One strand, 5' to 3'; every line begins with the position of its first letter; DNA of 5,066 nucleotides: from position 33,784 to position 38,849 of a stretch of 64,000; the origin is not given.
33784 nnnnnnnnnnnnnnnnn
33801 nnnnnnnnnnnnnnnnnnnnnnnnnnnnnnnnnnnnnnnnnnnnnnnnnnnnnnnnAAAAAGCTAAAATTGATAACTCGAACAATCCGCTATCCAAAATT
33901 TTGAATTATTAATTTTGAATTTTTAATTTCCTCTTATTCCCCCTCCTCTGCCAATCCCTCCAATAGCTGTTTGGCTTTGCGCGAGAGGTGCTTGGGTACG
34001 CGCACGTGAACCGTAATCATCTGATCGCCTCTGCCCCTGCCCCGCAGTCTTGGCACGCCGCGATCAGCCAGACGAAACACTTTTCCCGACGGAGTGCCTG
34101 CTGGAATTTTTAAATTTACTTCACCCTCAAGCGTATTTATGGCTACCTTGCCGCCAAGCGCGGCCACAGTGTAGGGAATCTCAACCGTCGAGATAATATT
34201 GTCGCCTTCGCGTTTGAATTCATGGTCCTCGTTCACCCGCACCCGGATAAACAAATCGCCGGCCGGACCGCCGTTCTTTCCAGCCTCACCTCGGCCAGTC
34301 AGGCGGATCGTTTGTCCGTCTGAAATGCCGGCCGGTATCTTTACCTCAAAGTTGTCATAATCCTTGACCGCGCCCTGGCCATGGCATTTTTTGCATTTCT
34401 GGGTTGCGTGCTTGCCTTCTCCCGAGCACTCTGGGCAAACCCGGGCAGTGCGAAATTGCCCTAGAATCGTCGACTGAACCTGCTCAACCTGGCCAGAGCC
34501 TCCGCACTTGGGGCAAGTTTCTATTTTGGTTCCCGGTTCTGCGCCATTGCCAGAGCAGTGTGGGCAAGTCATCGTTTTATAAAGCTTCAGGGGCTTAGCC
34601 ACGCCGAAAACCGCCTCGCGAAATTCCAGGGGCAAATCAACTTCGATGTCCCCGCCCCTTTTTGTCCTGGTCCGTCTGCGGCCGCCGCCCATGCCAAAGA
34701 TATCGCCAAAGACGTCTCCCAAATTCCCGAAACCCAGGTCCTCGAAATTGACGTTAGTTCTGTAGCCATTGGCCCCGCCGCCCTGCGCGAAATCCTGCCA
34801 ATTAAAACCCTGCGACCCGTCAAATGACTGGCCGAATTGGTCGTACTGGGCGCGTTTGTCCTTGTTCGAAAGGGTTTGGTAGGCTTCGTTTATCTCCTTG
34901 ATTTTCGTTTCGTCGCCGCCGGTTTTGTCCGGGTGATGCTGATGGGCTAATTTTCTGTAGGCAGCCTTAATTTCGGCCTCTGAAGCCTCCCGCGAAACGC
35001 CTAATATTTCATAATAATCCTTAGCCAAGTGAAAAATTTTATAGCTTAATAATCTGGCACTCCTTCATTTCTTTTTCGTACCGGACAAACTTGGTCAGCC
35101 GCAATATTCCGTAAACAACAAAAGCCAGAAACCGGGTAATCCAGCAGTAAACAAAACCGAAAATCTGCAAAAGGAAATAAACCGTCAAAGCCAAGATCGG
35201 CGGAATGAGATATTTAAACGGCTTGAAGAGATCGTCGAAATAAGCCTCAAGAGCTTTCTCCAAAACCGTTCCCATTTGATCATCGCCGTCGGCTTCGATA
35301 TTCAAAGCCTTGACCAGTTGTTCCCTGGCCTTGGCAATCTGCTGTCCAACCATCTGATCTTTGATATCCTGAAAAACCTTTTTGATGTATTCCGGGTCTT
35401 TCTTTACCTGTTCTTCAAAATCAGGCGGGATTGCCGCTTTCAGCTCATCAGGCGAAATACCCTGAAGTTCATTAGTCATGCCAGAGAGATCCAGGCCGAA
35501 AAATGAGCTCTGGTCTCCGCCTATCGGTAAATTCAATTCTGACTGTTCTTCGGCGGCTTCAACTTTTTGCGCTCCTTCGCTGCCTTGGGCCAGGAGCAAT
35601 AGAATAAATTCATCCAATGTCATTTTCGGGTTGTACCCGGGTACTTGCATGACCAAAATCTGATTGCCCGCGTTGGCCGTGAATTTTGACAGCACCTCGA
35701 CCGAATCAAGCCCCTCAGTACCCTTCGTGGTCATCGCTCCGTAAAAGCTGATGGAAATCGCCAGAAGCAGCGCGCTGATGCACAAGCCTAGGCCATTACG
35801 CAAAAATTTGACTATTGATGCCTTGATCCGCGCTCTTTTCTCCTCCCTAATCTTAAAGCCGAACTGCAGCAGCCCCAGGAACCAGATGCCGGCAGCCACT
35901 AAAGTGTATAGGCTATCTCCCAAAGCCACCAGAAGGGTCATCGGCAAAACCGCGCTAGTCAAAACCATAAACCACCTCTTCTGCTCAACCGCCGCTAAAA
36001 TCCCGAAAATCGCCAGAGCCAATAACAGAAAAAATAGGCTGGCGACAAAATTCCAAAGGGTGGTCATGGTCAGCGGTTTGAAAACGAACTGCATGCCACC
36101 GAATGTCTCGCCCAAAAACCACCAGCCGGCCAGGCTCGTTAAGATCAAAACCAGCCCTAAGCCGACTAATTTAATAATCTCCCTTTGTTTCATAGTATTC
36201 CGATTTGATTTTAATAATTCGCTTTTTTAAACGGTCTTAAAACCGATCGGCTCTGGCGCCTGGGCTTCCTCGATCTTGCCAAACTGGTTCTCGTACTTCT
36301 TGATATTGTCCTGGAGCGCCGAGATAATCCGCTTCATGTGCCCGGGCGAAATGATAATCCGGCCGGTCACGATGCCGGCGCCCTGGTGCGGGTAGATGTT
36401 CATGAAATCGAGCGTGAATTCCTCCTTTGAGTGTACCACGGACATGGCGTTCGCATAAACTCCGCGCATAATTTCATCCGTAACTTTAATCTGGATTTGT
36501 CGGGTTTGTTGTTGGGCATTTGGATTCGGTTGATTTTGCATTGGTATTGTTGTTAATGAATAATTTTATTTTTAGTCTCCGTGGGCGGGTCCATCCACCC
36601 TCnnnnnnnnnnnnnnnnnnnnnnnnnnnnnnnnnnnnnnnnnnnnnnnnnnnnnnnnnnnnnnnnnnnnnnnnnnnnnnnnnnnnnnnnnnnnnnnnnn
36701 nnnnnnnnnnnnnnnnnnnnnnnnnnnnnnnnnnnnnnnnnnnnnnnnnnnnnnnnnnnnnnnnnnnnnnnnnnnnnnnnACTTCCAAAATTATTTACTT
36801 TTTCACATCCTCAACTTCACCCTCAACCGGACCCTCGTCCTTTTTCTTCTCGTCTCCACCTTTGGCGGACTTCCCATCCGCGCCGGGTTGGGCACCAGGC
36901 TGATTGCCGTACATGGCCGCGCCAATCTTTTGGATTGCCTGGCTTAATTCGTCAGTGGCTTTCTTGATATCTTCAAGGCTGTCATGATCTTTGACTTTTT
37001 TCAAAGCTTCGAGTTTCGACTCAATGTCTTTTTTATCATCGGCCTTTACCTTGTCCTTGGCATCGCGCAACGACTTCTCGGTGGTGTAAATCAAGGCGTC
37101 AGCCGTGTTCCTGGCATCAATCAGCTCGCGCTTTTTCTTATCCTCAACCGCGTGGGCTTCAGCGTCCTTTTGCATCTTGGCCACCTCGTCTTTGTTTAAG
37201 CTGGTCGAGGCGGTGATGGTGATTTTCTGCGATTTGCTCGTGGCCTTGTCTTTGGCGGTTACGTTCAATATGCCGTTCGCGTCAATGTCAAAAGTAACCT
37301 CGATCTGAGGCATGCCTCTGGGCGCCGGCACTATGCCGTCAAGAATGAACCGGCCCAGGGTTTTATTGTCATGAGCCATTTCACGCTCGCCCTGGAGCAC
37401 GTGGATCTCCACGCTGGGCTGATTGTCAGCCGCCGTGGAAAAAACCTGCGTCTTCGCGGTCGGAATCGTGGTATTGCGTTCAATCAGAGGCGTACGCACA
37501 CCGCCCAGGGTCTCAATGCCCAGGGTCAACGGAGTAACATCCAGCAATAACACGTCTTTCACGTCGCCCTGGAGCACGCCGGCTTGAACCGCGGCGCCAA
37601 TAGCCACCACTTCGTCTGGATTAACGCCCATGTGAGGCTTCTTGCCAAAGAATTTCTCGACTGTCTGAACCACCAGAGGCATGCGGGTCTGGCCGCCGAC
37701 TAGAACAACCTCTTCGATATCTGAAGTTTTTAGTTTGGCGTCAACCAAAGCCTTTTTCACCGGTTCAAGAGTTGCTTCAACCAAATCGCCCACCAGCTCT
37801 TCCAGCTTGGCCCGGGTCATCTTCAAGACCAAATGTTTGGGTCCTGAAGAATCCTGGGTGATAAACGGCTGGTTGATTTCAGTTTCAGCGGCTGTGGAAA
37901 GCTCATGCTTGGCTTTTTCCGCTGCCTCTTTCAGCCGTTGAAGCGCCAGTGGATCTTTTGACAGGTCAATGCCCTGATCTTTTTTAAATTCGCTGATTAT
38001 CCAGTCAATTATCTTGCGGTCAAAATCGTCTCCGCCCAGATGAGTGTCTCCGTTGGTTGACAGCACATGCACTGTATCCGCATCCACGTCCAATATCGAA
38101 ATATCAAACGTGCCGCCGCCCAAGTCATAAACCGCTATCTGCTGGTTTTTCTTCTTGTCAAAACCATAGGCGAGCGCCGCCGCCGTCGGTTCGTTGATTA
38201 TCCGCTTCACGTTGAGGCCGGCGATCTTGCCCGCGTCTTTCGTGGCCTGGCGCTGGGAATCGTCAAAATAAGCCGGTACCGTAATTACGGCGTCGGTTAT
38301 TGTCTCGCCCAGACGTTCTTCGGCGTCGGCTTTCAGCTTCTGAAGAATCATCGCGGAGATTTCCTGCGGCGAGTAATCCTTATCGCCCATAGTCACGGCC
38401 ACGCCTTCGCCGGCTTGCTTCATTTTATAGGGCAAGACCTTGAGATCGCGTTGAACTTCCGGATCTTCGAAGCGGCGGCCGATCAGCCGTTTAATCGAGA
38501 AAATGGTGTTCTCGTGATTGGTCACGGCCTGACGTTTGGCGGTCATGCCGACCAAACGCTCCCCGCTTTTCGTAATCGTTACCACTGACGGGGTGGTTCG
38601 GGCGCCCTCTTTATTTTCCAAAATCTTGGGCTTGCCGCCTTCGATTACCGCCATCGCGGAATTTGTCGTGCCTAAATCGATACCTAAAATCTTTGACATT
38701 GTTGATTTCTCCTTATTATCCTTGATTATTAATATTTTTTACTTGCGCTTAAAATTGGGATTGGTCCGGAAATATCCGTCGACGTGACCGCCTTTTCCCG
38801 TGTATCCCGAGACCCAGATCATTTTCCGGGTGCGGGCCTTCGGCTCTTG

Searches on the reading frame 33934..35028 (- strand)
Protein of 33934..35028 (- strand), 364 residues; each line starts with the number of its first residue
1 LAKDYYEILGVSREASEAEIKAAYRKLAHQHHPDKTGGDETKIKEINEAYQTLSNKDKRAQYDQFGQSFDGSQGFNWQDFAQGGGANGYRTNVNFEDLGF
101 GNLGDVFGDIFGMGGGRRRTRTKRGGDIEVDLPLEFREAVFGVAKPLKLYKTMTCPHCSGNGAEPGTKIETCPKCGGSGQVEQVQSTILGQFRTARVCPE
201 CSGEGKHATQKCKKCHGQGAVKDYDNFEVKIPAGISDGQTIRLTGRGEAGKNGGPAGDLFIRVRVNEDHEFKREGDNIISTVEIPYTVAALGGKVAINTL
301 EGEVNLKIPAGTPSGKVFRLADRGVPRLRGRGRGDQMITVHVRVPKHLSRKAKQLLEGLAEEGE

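Call 23: search_protein_families(library=pfam, proteins=[window:33934-35028:-], max_evalue=0.001)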
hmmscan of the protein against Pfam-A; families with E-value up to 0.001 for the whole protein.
window:33934-35028:- (364 aa): 7 families
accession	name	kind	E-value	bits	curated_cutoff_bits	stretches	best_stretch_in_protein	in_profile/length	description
PF01556.23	DnaJ_C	-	8.4e-47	159.4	26.6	1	128-345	1-152/152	DnaJ C terminal domain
PF00226.36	DnaJ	-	9.5e-24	83.7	27.8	1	4-63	1-63/63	DnaJ domain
PF00684.25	DnaJ_CXXCXGXG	-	6.3e-17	62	32.7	1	155-219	1-65/65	DnaJ central domain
PF17302.8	DUF5351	-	3.7e-05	24.4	27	0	152-163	17-28/29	Family of unknown function (DUF5351)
PF20833.2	RNase_E_G_Thio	-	0.00011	22.7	26.8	0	171-194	1-24/86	RNase E/G, Thioredoxin-like domain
PF15777.11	Anti-TRAP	-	0.00018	21.9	32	0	170-209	11-44/59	Tryptophan RNA-binding attenuator protein inhibitory protein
PF25436.1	BSD2_CRD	-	0.00059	20.4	27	0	152-204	2-46/69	BSD2 cysteine rich domain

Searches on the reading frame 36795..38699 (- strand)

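Call 23: search_protein_families(library=pfam, proteins=[window:36795-38699:-], max_evalue=0.001)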
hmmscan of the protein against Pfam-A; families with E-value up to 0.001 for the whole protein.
window:36795-38699:- (634 aa): 3 families
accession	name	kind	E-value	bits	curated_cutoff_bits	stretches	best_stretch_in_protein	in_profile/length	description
PF00012.26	HSP70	-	1.6e-260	865.9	20.6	1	4-597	1-598/599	Hsp70 protein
PF06723.19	MreB_Mbl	-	1.3e-16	60.8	27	1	117-370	76-316/327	MreB/Mbl protein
PF02782.22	FGGY_C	-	0.00063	20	27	0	229-375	49-196/198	FGGY family of carbohydrate kinases, C-terminal domain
